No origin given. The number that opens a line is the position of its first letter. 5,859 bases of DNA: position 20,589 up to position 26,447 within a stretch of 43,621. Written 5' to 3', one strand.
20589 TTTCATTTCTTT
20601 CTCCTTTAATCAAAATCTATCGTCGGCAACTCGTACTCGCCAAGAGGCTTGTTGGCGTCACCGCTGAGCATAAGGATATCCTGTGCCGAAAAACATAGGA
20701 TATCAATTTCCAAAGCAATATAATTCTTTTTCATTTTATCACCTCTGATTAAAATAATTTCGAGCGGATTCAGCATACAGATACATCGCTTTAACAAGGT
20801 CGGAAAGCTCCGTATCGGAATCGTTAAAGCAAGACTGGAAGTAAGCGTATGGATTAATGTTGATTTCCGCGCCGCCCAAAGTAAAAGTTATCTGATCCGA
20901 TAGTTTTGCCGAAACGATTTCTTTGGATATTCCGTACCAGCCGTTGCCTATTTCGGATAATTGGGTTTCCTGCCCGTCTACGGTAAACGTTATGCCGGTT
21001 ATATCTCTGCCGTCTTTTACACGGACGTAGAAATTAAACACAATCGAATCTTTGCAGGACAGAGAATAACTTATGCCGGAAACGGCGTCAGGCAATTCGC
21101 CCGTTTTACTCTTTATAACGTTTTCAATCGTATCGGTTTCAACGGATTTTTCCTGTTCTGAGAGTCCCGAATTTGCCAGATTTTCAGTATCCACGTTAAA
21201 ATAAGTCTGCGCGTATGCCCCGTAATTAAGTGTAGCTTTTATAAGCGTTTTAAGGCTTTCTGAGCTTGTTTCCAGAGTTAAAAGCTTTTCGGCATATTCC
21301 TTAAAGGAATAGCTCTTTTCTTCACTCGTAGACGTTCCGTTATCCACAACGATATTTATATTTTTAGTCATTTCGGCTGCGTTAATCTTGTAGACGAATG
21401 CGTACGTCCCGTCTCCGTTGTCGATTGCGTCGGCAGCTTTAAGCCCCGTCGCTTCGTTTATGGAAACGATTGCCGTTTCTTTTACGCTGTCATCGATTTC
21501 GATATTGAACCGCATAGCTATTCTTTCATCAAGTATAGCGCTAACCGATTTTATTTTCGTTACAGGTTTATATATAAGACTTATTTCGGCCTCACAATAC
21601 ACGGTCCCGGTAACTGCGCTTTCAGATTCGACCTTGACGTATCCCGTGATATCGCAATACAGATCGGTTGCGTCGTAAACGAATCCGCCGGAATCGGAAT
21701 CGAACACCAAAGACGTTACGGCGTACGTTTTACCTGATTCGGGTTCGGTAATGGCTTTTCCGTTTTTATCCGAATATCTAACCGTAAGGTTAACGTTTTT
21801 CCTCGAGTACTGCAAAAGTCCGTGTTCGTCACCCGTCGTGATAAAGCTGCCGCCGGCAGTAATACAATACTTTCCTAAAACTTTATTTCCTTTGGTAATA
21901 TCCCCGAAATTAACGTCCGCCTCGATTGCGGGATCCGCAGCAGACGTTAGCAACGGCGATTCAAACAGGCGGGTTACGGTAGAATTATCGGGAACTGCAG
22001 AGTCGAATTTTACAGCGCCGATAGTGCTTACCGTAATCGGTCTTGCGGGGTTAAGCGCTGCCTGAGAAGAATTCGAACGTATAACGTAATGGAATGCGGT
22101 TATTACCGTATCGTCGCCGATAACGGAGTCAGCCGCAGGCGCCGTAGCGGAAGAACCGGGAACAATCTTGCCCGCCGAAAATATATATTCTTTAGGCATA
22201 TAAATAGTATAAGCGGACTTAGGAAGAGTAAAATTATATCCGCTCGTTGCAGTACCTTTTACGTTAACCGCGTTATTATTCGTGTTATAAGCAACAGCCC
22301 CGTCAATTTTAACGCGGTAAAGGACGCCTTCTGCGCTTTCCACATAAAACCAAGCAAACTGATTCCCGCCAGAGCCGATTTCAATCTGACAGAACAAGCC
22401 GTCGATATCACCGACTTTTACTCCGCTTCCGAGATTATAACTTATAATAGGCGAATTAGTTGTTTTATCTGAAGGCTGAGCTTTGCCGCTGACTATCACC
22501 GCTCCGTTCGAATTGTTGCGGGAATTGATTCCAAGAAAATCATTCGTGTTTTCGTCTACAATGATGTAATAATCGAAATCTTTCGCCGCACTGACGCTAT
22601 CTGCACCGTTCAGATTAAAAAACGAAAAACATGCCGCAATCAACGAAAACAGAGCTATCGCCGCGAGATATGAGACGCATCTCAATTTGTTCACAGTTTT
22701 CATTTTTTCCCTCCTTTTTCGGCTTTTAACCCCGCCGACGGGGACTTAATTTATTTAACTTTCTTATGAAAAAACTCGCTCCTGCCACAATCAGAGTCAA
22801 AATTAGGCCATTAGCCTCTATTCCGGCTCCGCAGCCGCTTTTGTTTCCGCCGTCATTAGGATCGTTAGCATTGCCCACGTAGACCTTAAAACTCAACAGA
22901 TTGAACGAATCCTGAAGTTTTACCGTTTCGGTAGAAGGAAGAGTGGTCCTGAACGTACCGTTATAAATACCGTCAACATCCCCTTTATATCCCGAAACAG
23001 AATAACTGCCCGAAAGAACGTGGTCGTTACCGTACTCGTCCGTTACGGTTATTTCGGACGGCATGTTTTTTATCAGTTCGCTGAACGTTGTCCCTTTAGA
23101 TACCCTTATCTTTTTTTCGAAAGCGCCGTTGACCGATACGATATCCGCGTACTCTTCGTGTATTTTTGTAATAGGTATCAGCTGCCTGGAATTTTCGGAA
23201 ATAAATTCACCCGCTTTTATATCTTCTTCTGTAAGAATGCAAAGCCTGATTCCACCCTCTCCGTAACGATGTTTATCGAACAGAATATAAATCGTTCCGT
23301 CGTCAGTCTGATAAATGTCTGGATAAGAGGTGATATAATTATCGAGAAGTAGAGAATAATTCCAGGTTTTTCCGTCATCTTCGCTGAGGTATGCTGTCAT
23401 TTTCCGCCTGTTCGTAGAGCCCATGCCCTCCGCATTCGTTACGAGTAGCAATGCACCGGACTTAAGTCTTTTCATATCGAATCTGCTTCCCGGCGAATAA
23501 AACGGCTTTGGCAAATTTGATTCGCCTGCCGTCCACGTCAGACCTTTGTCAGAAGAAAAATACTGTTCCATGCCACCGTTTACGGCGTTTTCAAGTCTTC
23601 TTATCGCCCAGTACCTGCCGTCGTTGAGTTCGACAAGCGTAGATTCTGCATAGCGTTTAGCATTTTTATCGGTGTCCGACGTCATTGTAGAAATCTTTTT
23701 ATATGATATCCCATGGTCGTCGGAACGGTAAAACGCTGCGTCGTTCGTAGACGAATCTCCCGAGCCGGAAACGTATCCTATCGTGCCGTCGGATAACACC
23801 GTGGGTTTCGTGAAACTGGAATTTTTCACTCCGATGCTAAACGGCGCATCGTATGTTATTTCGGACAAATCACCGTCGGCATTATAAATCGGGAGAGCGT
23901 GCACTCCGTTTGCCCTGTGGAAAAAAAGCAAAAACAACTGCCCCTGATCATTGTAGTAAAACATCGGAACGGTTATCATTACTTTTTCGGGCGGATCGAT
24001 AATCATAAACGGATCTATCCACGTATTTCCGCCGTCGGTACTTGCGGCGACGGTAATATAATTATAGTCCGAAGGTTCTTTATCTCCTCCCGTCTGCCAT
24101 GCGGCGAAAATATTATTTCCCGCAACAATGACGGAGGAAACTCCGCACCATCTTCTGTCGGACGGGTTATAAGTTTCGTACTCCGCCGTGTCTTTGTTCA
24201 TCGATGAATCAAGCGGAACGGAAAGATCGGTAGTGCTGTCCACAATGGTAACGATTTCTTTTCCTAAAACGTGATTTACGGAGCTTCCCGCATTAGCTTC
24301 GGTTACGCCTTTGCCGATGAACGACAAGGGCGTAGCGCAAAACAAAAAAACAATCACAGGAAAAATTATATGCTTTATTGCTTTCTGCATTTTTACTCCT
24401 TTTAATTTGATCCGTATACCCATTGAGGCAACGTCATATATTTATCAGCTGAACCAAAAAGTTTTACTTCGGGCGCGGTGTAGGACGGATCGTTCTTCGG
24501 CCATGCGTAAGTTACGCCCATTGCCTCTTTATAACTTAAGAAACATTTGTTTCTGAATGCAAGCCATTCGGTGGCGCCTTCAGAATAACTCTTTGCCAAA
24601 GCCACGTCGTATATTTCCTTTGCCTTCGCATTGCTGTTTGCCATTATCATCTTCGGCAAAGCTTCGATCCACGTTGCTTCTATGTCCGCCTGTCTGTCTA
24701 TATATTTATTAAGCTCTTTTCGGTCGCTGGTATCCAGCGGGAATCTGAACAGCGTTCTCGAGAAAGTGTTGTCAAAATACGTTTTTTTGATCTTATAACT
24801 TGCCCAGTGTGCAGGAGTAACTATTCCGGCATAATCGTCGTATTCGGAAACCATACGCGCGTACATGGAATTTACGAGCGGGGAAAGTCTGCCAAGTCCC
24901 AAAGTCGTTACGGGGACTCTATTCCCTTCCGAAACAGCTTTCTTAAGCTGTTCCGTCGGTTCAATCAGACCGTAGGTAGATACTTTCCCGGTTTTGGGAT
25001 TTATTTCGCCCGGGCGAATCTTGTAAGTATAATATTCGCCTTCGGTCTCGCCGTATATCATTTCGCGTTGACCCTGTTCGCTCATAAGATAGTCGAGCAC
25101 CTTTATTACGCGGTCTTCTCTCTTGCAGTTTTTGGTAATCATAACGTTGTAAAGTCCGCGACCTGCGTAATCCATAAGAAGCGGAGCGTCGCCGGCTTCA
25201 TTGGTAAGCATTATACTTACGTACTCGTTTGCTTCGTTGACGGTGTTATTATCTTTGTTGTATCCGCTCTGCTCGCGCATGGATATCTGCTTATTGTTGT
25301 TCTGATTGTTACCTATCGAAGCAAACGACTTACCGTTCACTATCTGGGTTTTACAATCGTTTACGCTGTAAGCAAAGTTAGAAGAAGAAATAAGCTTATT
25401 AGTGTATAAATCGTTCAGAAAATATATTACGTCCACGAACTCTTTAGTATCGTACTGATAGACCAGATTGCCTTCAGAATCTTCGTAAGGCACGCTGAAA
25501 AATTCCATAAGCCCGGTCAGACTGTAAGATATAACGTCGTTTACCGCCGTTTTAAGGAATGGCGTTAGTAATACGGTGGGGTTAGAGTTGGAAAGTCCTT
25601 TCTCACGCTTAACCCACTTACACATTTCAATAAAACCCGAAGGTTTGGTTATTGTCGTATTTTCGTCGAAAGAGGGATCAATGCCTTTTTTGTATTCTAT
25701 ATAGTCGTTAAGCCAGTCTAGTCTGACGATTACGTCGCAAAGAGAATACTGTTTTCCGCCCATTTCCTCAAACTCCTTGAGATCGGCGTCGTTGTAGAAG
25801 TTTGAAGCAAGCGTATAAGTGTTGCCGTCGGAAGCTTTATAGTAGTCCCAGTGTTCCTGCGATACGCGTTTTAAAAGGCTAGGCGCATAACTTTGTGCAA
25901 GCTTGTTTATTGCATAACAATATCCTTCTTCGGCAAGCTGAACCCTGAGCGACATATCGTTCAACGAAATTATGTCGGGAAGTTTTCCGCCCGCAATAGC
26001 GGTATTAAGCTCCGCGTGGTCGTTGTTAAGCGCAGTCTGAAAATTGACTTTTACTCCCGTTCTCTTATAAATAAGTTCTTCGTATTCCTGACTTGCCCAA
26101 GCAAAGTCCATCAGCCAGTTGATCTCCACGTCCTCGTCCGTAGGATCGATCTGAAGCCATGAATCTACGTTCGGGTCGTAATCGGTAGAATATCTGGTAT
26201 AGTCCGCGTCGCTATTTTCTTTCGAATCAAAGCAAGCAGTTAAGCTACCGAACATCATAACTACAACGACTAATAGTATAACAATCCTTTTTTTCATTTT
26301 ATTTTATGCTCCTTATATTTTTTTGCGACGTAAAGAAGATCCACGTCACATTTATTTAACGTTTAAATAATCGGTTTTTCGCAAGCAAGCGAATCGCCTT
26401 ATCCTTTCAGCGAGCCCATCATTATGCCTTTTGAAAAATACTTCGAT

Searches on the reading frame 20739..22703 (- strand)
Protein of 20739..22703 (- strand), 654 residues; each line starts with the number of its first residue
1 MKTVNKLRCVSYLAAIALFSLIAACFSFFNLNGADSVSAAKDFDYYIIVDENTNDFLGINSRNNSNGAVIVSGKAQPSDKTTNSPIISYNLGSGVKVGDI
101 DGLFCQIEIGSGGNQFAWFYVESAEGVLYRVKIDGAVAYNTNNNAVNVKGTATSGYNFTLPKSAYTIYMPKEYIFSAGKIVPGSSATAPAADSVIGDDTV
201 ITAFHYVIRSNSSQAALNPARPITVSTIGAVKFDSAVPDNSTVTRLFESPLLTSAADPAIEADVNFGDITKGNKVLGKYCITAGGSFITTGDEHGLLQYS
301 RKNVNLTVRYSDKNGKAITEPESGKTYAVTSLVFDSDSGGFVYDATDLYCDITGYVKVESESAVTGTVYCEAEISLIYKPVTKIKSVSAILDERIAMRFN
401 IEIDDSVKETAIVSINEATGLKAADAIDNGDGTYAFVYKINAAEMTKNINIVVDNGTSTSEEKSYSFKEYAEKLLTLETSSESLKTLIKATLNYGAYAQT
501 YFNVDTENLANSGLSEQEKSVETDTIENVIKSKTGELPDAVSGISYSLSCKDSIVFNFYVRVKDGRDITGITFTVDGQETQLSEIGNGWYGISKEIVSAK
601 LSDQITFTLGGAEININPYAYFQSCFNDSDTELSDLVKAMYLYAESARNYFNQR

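Call 10: search_protein_families(library=pfam, proteins=[window:20739-22703:-])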
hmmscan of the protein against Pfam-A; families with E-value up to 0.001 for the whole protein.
window:20739-22703:- (654 aa): 1 family
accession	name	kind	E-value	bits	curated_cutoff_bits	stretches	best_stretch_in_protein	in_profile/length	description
PF22112.2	OmcA-like_N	-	0.00079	19.8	27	0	413-454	94-136/167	OmcA-like N-terminal domain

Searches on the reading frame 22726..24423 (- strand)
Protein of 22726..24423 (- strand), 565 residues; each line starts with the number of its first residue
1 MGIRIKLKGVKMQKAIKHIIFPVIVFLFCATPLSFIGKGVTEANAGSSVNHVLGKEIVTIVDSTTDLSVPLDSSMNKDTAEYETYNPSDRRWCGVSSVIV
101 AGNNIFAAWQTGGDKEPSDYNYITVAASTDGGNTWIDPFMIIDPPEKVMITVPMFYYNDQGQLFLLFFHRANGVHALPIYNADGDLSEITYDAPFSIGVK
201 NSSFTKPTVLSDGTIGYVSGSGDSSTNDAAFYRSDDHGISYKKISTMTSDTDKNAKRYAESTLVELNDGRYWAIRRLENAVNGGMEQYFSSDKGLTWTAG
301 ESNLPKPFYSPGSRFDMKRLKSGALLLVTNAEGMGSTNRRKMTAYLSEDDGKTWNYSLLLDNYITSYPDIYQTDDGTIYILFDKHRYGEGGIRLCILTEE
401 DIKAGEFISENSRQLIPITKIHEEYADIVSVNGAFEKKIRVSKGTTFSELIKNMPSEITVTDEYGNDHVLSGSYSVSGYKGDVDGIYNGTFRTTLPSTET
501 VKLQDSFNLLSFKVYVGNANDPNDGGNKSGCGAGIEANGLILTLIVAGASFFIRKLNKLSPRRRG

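Call 10: search_protein_families(library=pfam, proteins=[window:22726-24423:-])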
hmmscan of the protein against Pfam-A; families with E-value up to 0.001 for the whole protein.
window:22726-24423:- (565 aa): 3 families
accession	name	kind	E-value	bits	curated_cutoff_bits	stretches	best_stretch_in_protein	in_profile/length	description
PF13088.12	BNR_2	-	9.9e-25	87.9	31.4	1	104-380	2-277/277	BNR repeat-like domain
PF15902.12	Sortilin-Vps10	-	7.2e-07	28.8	33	1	231-356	3-111/446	Sortilin, neurotensin receptor 3,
PF02012.26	BNR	-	0.0002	21.3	27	0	345-355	1-11/12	BNR/Asp-box repeat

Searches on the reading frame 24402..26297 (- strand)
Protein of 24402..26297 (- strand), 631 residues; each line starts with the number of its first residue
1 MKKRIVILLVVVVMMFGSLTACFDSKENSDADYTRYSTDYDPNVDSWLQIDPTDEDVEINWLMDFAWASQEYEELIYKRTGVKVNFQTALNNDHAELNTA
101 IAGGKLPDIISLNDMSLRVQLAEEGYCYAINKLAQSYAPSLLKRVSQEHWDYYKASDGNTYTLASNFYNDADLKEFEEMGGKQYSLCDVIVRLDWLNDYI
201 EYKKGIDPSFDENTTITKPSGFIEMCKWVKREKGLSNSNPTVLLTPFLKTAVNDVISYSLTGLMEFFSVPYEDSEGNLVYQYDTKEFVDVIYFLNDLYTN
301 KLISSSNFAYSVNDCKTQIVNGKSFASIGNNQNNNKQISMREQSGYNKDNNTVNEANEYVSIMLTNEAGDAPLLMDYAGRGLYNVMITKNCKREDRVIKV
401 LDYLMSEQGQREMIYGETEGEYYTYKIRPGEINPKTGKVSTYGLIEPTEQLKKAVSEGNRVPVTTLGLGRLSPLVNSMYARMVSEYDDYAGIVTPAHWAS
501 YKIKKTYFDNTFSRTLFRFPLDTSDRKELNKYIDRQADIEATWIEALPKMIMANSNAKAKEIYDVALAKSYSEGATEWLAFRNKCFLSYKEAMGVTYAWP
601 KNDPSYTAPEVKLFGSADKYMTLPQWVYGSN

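Call 10: search_protein_families(library=pfam, proteins=[window:24402-26297:-])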
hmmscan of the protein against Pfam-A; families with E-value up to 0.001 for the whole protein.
window:24402-26297:- (631 aa): 1 family
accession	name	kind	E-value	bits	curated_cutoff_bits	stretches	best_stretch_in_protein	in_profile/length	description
PF01547.30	SBP_bac_1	-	1.2e-08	35.7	26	0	73-147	11-90/307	Bacterial extracellular solute-binding protein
